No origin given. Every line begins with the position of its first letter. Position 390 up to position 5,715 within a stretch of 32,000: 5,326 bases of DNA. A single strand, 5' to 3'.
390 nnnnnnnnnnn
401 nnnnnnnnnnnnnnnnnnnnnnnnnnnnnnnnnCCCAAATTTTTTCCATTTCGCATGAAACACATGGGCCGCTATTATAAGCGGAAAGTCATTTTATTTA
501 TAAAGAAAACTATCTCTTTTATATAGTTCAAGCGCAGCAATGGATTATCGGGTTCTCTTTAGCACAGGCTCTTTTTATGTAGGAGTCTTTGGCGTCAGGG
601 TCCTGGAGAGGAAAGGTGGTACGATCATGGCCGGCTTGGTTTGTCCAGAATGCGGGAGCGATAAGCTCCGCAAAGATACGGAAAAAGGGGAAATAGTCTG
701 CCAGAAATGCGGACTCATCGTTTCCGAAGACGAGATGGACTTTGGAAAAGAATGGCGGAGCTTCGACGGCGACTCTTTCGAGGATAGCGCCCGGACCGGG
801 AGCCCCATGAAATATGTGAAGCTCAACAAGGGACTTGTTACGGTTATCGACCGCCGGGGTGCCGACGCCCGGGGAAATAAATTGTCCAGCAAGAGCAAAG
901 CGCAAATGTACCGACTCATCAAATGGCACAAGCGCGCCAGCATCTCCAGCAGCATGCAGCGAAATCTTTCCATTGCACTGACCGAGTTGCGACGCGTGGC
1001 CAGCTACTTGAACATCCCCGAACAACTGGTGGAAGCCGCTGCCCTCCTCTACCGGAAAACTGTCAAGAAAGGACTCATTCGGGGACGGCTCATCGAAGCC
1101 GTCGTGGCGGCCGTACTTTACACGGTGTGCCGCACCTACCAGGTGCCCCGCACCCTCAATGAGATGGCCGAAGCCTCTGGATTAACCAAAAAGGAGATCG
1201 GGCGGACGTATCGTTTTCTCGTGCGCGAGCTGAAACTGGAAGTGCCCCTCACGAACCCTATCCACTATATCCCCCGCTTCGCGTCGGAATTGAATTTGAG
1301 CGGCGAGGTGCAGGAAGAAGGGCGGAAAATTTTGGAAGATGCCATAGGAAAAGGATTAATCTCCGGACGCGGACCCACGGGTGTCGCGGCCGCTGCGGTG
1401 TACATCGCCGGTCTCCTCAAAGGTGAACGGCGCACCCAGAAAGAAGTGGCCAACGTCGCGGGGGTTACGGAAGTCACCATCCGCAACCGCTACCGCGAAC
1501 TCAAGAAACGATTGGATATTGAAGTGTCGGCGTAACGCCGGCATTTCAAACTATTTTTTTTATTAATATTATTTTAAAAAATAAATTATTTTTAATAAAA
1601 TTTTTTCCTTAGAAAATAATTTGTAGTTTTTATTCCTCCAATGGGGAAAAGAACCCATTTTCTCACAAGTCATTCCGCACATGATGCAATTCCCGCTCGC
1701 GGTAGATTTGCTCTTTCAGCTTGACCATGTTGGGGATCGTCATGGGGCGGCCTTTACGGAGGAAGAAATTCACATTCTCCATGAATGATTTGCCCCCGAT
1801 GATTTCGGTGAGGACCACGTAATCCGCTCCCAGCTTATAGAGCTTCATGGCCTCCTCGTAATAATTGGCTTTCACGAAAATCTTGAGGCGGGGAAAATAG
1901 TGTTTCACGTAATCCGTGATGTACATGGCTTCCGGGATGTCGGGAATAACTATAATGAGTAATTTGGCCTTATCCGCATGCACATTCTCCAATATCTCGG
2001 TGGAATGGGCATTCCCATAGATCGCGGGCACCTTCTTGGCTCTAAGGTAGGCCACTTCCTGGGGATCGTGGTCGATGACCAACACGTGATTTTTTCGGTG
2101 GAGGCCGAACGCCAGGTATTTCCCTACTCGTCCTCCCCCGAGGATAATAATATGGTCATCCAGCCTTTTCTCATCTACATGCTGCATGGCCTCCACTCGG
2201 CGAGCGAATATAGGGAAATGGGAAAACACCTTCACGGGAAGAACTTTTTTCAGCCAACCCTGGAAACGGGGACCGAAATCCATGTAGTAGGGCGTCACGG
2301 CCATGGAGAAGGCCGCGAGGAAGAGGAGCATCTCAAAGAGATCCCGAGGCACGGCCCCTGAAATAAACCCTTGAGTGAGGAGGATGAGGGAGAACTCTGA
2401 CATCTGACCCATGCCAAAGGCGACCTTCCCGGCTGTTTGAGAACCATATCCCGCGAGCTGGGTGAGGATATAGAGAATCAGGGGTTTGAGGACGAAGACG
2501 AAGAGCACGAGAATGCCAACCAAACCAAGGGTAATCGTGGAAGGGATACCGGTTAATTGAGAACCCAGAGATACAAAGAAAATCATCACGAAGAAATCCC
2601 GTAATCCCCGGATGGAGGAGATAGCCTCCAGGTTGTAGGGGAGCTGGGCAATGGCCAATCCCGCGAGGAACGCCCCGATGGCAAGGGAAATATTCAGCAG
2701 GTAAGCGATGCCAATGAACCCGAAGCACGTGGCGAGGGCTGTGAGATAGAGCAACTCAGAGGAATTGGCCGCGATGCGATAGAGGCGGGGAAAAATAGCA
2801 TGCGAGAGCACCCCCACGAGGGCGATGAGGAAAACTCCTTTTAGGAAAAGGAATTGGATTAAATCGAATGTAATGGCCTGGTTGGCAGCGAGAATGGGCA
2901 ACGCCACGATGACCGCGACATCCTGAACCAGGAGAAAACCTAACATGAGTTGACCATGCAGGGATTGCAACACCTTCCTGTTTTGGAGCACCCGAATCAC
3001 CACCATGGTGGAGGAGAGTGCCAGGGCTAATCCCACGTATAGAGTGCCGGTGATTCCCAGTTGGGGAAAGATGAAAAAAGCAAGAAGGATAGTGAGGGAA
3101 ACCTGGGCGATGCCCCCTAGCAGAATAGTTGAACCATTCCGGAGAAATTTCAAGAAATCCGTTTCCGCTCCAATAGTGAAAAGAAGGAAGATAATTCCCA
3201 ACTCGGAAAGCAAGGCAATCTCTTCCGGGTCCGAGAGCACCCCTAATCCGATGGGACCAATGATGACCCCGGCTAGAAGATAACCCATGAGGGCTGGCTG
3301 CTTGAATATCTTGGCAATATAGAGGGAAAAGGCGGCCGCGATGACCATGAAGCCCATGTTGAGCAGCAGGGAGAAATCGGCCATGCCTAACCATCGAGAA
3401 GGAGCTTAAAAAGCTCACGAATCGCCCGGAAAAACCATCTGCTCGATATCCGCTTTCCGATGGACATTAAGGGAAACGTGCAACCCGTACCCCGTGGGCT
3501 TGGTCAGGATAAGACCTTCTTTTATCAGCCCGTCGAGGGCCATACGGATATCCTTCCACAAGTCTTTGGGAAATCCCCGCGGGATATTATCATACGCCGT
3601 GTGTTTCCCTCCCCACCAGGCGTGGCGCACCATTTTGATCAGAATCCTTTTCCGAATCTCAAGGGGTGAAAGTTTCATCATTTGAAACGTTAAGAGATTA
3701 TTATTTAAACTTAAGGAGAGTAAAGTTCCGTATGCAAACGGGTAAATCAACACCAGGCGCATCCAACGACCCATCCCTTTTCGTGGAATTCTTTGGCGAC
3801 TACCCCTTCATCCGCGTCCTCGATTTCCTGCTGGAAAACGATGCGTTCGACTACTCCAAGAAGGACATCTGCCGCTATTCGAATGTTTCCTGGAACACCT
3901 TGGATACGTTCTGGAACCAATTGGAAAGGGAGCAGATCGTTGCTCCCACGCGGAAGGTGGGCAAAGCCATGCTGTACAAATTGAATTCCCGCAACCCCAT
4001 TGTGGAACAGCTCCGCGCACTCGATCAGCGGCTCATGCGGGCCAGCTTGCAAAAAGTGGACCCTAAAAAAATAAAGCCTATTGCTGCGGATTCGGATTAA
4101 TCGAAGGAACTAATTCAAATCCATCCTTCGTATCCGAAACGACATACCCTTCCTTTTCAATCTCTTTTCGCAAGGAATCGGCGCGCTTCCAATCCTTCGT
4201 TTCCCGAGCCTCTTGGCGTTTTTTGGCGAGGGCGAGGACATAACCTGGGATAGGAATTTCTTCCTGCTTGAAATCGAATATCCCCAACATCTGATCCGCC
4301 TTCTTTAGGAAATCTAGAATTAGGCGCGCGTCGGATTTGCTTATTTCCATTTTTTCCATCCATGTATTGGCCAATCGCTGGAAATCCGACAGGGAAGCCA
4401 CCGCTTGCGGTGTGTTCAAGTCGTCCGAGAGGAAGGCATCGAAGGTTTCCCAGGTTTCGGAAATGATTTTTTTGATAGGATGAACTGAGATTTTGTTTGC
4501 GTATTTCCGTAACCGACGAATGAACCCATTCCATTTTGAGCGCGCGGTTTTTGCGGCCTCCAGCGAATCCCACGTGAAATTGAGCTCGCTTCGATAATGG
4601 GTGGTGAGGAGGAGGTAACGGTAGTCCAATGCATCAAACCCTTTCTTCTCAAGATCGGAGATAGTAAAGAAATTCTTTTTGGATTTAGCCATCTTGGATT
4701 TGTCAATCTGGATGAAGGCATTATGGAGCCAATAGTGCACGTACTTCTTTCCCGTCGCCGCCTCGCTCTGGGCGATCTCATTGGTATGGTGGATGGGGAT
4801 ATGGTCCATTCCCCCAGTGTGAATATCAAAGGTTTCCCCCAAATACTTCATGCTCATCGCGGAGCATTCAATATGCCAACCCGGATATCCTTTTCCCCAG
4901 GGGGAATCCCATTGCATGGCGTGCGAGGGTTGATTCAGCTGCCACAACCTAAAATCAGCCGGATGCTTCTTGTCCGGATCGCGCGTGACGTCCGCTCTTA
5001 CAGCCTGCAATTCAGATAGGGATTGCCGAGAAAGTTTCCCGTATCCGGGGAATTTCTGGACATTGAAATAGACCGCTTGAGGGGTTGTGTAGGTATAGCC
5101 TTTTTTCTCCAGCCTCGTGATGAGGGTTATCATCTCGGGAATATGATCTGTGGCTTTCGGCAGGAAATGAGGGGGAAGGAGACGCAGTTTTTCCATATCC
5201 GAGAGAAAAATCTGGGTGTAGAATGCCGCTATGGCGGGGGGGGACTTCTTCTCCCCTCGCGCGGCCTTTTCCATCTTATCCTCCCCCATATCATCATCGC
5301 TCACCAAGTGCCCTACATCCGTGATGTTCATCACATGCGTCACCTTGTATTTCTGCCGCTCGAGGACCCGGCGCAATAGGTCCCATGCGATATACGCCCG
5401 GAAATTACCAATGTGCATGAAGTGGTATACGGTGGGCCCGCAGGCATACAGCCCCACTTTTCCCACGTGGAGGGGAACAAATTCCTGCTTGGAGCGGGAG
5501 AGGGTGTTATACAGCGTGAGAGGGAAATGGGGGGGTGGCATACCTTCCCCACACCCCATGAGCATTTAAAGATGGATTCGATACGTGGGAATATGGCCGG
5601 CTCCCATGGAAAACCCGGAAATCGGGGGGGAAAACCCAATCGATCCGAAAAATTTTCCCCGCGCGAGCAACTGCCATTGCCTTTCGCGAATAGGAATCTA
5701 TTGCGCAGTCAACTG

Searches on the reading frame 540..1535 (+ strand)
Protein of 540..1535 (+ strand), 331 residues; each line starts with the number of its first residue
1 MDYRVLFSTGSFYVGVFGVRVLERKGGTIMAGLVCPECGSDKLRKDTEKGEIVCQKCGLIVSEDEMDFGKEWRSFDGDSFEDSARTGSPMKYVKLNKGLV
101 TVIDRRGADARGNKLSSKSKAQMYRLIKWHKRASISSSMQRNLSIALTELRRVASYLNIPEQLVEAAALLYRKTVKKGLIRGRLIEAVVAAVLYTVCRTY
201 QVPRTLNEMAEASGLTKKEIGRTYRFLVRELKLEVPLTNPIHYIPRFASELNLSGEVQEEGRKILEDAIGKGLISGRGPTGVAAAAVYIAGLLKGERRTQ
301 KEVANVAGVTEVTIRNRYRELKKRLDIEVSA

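Call 82: search_protein_families(library=pfam, proteins=[window:540-1535:+], max_evalue=0.001)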
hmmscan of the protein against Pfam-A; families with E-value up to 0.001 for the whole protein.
window:540-1535:+ (331 aa): 3 families
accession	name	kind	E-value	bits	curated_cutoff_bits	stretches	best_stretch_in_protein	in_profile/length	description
PF00382.24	TFIIB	-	8.7e-43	144.7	23.6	2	235-323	3-91/92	Transcription factor TFIIB repeat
PF08271.17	Zn_Ribbon_TF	-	5.3e-14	51.9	29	1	34-75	2-43/43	TFIIB zinc-binding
PF04545.22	Sigma70_r4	-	0.00076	19.4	24.1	0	295-320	18-43/50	Sigma-70, region 4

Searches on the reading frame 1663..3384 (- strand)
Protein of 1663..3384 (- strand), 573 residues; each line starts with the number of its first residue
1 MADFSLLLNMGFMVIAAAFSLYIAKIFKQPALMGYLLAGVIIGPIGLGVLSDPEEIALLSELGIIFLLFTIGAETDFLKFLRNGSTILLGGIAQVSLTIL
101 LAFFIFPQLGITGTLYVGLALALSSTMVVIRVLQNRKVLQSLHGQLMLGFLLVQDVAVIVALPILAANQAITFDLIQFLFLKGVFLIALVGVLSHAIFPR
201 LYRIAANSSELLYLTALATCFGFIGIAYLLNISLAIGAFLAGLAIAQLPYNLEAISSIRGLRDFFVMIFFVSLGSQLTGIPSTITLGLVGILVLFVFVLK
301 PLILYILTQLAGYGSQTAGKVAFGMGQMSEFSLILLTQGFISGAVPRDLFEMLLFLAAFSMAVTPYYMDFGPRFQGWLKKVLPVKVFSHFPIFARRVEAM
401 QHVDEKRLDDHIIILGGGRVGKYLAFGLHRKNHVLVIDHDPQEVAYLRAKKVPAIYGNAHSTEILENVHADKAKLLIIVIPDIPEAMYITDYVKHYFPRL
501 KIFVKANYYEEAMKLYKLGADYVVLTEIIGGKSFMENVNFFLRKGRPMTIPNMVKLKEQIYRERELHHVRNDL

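Call 82: search_protein_families(library=pfam, proteins=[window:1663-3384:-], max_evalue=0.001)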
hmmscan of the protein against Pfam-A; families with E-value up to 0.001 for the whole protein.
window:1663-3384:- (573 aa): 2 families
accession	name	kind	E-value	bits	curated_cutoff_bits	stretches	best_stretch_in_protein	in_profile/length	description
PF00999.27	Na_H_Exchanger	-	5.2e-50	170.8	26.2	1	16-365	3-371/375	Sodium/hydrogen exchanger, transmembrane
PF02254.24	TrkA_N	-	1.8e-28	99.6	23.8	1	412-525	1-115/116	TrkA-N domain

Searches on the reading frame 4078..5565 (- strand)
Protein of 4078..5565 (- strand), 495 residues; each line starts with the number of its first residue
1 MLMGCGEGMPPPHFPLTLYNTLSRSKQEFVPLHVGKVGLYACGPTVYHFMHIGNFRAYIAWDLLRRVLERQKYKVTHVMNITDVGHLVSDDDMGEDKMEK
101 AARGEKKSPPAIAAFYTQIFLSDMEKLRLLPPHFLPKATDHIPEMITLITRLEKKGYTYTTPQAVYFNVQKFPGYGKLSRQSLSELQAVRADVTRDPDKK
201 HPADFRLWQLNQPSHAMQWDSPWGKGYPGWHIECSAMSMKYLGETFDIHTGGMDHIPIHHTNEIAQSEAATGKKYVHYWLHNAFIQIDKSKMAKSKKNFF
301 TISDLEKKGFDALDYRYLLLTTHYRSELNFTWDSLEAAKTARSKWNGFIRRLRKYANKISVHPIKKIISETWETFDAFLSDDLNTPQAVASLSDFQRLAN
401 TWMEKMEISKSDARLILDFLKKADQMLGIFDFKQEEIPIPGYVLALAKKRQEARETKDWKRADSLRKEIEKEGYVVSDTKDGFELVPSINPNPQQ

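Call 82: search_protein_families(library=pfam, proteins=[window:4078-5565:-], max_evalue=0.001)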
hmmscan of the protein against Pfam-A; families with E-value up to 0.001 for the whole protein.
window:4078-5565:- (495 aa): 4 families
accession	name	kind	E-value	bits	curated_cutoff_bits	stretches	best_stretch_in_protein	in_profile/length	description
PF01406.26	tRNA-synt_1e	-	1e-100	337.4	27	1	29-339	2-300/301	tRNA synthetases class I (C) catalytic domain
PF09334.17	tRNA-synt_1g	-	1.4e-08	34.4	20.1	0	259-336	295-372/391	tRNA synthetases class I (M)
PF23493.1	CysS_C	-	2.1e-07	31.4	23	1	445-482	10-47/51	Cysteinyl-tRNA ligase anticodon binding domain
PF09190.17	DALR_2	-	1.3e-06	29.3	22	1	375-430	2-56/57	DALR domain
